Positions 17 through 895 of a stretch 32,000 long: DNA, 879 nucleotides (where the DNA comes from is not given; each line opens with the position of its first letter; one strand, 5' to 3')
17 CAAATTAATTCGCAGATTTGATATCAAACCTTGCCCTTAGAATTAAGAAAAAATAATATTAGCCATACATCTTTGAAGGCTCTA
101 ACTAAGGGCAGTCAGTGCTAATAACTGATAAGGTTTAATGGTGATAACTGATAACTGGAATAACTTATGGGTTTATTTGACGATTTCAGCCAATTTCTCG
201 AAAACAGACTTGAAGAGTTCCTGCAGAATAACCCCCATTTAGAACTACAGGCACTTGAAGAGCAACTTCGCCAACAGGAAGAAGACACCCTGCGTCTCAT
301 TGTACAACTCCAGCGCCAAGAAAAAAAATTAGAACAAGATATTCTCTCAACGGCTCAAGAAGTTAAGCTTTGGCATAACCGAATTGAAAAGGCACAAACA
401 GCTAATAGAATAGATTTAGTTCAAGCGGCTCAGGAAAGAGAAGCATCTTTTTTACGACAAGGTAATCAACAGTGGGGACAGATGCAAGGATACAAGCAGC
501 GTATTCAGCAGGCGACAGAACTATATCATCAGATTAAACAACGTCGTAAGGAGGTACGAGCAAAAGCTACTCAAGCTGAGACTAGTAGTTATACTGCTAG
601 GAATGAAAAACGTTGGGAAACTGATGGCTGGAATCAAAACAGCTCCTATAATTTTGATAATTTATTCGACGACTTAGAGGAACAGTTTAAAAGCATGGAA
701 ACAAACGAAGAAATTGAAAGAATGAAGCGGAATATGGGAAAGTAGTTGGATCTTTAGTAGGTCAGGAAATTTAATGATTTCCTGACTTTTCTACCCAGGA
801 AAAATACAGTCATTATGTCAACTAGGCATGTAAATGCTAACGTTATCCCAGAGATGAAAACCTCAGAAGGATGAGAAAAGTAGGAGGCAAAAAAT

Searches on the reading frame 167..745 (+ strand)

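Call 84: search_protein_families(library=ncbifam, proteins=[window:167-745:+], max_evalue=0.001)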
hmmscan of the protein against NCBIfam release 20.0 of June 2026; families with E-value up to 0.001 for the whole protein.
window:167-745:+ (192 aa): 2 families
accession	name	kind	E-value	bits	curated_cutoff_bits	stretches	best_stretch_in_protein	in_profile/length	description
TIGR04376.1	TIGR04376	hypoth_equivalog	8.4e-84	280.3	125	1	2-190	1-189/189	TIGR04376 family protein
TIGR04375.1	cyano_w_EgtBD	hypoth_equivalog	5.2e-15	56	125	1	5-133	4-132/155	hercynine metabolism protein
